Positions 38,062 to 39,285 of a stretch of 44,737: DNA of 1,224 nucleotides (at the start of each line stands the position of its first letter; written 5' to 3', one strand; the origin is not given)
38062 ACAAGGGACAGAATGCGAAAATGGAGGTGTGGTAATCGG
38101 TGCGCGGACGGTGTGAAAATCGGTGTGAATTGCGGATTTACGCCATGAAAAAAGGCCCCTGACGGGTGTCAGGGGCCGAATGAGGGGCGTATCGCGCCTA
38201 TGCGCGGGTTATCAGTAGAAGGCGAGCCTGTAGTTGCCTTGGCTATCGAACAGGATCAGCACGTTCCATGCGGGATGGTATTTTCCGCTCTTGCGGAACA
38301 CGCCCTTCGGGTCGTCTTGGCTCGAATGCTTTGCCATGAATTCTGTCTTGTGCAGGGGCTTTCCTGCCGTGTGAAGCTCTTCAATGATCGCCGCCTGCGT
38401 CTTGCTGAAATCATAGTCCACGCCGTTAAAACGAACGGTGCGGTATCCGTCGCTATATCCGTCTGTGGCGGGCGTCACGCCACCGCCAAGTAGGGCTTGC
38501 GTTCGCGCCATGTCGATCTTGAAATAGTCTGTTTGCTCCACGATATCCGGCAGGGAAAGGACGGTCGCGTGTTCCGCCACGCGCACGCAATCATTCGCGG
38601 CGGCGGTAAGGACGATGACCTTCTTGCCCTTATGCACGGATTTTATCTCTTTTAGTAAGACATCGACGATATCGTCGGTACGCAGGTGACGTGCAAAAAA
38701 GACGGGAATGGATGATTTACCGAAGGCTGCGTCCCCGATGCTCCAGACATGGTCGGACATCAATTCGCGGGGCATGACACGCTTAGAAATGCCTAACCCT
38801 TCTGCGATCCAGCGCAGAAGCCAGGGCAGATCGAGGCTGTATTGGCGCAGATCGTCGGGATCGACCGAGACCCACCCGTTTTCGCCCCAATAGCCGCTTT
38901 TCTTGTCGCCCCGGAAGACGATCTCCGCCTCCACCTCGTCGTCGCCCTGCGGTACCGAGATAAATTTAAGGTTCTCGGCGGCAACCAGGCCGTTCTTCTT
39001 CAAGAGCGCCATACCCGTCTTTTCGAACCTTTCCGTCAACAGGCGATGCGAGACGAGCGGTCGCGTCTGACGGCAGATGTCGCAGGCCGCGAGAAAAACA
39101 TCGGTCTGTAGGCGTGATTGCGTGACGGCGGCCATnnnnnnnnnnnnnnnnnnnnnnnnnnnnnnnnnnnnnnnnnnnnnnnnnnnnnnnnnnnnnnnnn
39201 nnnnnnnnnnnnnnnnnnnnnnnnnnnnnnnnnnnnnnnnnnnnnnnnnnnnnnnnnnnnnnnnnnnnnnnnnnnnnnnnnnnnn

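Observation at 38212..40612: Three-gene operon of unrecognisable proteins in the prophage regulatory/accessory slot: candidate novel defence or host-takeover system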

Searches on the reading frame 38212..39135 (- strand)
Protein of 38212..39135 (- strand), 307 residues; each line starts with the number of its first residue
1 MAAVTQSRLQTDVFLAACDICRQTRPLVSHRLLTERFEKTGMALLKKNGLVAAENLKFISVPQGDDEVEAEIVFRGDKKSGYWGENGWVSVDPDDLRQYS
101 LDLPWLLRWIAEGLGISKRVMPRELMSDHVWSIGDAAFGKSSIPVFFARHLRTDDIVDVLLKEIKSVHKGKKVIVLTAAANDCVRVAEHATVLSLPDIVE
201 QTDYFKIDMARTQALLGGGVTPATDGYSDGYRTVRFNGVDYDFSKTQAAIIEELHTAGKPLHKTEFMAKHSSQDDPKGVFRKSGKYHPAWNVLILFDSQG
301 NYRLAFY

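Call 3: search_protein_families(library=pfam, proteins=[window:38212-39135:-], max_evalue=0.1)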
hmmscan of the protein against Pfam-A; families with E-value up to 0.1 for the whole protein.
window:38212-39135:- (307 aa): 0 families

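Call 4: search_protein_families(library=padloc, proteins=[window:38212-39135:-], max_evalue=0.1)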
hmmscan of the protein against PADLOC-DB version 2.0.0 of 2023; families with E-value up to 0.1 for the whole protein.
window:38212-39135:- (307 aa): 0 families

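Call 5: search_protein_families(library=phrogs, proteins=[window:38212-39135:-], max_evalue=0.1)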
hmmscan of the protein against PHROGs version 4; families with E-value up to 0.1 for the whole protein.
window:38212-39135:- (307 aa): 0 families

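Call 6: search_protein_families(library=ncbifam, proteins=[window:38212-39135:-], max_evalue=0.1)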
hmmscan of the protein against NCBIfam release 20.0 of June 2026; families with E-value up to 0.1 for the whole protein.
window:38212-39135:- (307 aa): 0 families

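Call 11: search_solved_structures(query=window:38212-39135:-, max_evalue=10)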
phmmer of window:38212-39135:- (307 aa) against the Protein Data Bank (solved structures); distinct sequences matched with E-value up to 10: 0.

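Call 20: find_homologous_proteins(query=window:38212-39135:-)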
Query window:38212-39135:- (307 aa): 18 proteins with E <= 0.001 among 2417 candidates.
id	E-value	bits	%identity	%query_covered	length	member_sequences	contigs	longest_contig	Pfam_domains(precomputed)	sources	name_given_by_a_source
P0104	7.7e-205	697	100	100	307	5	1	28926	-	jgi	-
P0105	1.6e-184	630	87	100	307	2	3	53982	-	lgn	-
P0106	3.8e-174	596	84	100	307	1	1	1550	-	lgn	-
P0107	8.1e-165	565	80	100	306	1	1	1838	-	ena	-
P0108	3.5e-163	560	78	99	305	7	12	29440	-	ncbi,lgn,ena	-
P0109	4.0e-162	556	78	99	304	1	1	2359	-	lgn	-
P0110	2.1e-156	538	74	100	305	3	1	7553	-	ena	-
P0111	4.1e-154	530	75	99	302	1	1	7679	-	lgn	-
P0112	4.1e-153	527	72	99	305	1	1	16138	-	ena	-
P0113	8.3e-153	526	74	99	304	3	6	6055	-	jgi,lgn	jgi:hypothetical protein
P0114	5.1e-147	507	71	99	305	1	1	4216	-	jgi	jgi:hypothetical protein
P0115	1.4e-130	453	63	99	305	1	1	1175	-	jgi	jgi:hypothetical protein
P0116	3.6e-110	386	56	99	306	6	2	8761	-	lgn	-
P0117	1.8e-108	380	99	56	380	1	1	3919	-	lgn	-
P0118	3.4e-103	363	55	100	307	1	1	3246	-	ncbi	-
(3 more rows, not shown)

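Call 30: find_homologous_proteins(query=A2)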
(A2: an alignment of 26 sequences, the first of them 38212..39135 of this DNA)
Query A2 (26 sequences) (307 aa, profile of the alignment): 52 proteins with E <= 0.001 among 8000 candidates.
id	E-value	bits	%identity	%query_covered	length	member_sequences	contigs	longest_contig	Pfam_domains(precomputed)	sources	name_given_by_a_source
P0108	3.3e-113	396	78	99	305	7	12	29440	-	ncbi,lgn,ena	-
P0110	7.5e-113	395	74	100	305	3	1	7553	-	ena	-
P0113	4.8e-112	392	74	99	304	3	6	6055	-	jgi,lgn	jgi:hypothetical protein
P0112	1.9e-111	390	72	99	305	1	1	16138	-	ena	-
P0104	1.3e-109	384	100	100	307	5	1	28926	-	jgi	-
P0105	1.2e-108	381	87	100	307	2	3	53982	-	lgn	-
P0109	7.1e-106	372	78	99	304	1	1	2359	-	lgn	-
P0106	1.8e-105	371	84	100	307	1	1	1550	-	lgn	-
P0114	3.1e-104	366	71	99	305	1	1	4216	-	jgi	jgi:hypothetical protein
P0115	3.4e-104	366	63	99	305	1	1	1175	-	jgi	jgi:hypothetical protein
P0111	4.0e-102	359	75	99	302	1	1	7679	-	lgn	-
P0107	1.0e-101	358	80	100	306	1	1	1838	-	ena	-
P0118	3.8e-96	340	55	100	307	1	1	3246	-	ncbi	-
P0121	1.3e-93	332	39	94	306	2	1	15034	-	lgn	-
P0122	6.7e-84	300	23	70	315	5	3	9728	-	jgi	jgi:hypothetical protein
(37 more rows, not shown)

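Call 41: predict_structure(alignment_id=A3)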
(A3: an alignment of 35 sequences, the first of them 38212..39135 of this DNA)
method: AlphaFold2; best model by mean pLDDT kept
length: 307 residues; sequences in the alignment: 35
mean_pLDDT: 85.5   pTM: 0.67
mean pLDDT of the five models: 85.5, 85.2, 85.2, 83.6, 81.5
residues with pLDDT >= 90: 132; 70-90: 147; 50-70: 16; < 50: 12
segments of 3 or more residues with pLDDT < 50: 1-6, 219-223
pLDDT, mean of each block of 10 residues (from residue 1): 55 93 90 89 94 90 84 82 90 90 96 93 95 94 95 92 94 91 85 91 89 75 68 82 87 85 76 62 77 84 82
secondary structure, 60 per line:
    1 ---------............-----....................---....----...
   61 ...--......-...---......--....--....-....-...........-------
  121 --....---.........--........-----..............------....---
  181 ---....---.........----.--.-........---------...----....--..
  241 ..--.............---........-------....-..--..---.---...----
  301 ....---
elements in order: H11-21 E27-29 H30-46 E50-53 E58-63 E66-71 E73-75 E79-84 E87-90 H93-96 E98-101 H103-113 E123-126 E130-138 E141-148 H154-167 E174-177 H184-187 E191-194 H195-198 H209-216 E226-228 E233-236 E239-242 H245-257 H263-268 H276-279 E294-296 E301-304

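Call 45: fold_search(model_id=the predicted structure, library=pdb)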
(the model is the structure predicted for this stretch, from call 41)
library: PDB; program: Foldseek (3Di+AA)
matches with E <= 10: 568; with E <= 0.001: 0
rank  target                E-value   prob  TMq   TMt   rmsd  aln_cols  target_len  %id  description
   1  5u8m_A                2.0e-02  0.82  0.18  0.23  14.5       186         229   10  A novel family of redox sensors in the streptococci evolved from two-component response regulators (released 2017-12-20)
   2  9dvt_R                2.8e-02  0.66  0.18  0.22  15.1       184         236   15  Cryo-EM structure of RpaA bound to PkaiBC DNA and the CTD of the alpha subunit of RNAP from the cyanobacterium Synecho (released 2025-10-15)
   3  8xl0_F                2.8e-02  0.09  0.13  0.04  28.2       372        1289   13  Citrate-induced filament of human acetyl-coenzyme A carboxylase 1 (ACC1-citrate) (released 2024-10-23)
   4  1kgs                  4.3e-02  0.63  0.18  0.23  13.1       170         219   15  Crystal Structure at 1.50 A of an OmpR/PhoB Homolog from Thermotoga maritima (released 2001-12-05)
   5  8uvk_B                4.5e-02  0.66  0.19  0.25  15.5       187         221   13  CosR DNA bound form II (released 2024-01-31)
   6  5vfa_B                5.1e-02  0.51  0.17  0.23  18.1       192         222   12  RitR Mutant - C128D (released 2018-04-11)
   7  2hqr_MODEL_1_A        5.7e-02  0.47  0.18  0.23  15.7       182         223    9  Structure of a Atypical Orphan Response Regulator Protein Revealed a New Phosphorylation-Independent Regulator (released 2007-05-08)
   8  8uvx_A                7.7e-02  0.41  0.17  0.22  14.0       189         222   12  CosR DNA bound form I (released 2024-01-31)
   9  5ed4_B                8.6e-02  0.41  0.17  0.23  10.9       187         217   14  Structure of a PhoP-DNA complex (released 2016-04-27)
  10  5ey8_B                8.6e-02  0.16  0.15  0.09  17.0       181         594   16  Structure of FadD32 from Mycobacterium smegmatis complexed to AMPC20 (released 2015-12-16)
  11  6p66_B                9.7e-02  0.15  0.19  0.14  20.0       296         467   12  The crystal structure of the XPB complex with Bax1 from Archaeoglobus fulgidus at 3.0 Angstrom resolution (released 2020-06-17)
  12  3rjp                  1.5e-01  0.93  0.16  0.44   6.3        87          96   14  Crystal structure of the DNA binding domain of CovR from Streptococcus pyogenes (released 2012-04-25)
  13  5ed4_F                1.7e-01  0.35  0.18  0.25  12.4       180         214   12  Structure of a PhoP-DNA complex (released 2016-04-27)
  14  8uvx_B                1.8e-01  0.35  0.18  0.24  15.4       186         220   12  CosR DNA bound form I (released 2024-01-31)
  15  7e1b_B                2.0e-01  0.38  0.19  0.27  15.3       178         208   18  Crystal structure of VbrR-DNA complex (released 2022-02-09)
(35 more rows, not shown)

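Call 57: find_encoding_contigs(protein=P0105, flank=6000, max_places=3)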
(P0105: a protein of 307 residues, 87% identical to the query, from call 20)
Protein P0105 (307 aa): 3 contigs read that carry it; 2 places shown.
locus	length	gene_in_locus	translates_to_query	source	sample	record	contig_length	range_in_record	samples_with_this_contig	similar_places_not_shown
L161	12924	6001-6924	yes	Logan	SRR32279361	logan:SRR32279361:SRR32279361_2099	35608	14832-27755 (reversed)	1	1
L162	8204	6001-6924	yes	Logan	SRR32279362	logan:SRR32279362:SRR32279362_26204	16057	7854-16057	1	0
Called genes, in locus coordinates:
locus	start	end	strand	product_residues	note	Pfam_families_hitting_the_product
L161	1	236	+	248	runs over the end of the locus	PF01145:Band_7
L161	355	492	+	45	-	-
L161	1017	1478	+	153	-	PF11149:DUF2924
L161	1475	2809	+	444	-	PF00239:Resolvase, PF07508:Recombinase, PF13408:Zn_ribbon_recom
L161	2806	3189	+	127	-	-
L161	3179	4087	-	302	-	PF06114:Peptidase_M78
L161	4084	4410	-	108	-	PF12844:HTH_19, PF13560:HTH_31, PF01381:HTH_3, PF13443:HTH_26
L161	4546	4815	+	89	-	-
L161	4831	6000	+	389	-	-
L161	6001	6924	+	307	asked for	-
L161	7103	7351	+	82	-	-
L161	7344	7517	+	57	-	-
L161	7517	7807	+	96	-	-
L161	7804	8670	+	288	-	PF13479:AAA_24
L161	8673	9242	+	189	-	-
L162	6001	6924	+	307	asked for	-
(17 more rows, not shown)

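Call 58: find_encoding_contigs(protein=P0108, flank=6000, max_places=4)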
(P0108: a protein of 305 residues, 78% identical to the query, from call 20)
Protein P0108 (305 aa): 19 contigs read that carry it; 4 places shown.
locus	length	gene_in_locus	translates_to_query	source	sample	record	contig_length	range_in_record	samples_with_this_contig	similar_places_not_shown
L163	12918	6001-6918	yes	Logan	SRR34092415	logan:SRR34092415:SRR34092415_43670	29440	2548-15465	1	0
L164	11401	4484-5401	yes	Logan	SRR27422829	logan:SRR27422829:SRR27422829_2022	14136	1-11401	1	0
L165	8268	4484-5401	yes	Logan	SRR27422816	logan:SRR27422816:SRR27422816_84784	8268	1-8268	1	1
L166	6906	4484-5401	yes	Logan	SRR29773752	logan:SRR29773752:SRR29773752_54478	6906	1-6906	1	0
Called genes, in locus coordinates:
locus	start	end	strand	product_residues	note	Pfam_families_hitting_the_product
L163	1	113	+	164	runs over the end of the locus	PF11149:DUF2924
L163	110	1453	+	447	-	PF00239:Resolvase, PF07508:Recombinase, PF13408:Zn_ribbon_recom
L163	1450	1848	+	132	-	-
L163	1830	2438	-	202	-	PF22397:NADAR-DarT1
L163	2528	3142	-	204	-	PF14487:DarT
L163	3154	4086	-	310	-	PF06114:Peptidase_M78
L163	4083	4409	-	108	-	PF12844:HTH_19, PF13560:HTH_31, PF01381:HTH_3, PF13443:HTH_26 (weak)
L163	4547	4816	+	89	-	-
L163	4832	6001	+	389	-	-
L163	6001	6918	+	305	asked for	-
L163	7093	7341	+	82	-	PF12728:HTH_17 (weak)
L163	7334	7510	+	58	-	-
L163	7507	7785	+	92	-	-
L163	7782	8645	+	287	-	PF13479:AAA_24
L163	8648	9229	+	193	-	-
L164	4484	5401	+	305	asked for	-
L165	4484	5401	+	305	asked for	-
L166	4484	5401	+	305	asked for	-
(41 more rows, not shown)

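Call 101: search_protein_families(library=pfam, alignment_id=A3, max_evalue=1)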
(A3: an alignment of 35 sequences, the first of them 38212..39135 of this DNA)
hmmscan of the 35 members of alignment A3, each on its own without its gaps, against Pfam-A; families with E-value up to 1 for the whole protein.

A. member 1, window:38212-39135:- (307 aa): 0 families

B. families by the number of members that match (of 35 scanned): 5 families
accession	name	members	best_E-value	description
PF25230.1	DUF7846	1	0.15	Domain of unknown function (DUF7846)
PF19283.4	APEH_N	1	0.16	Acylamino-acid-releasing enzyme, N-terminal domain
PF22433.2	MtxA_IG-like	1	0.25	Magnetotaxis protein MtxA, Immunoglobulin-like domain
PF01803.21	LIM_bind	1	0.32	LIM-domain binding protein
PF08180.16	BAGE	1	0.96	B melanoma antigen family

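Call 102: find_encoding_contigs(protein=P0104, flank=1000, max_places=3)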
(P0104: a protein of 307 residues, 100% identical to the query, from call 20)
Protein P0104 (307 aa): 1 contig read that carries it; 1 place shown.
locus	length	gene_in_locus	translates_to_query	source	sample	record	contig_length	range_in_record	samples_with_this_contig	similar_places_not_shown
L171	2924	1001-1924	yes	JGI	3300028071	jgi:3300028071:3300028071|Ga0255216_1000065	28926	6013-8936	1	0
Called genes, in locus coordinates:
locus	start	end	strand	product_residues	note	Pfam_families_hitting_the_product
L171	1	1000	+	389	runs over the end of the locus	-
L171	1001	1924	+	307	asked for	-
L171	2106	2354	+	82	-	-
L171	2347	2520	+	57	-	-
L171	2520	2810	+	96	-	-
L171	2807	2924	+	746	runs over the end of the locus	PF13401:AAA_22 (faint), PF13479:AAA_24, PF00270:DEAD, PF04851:ResIII, PF13604:AAA_30 (weak), PF18766:SWI2_SNF2 (weak), PF00271:Helicase_C, PF10571:UPF0547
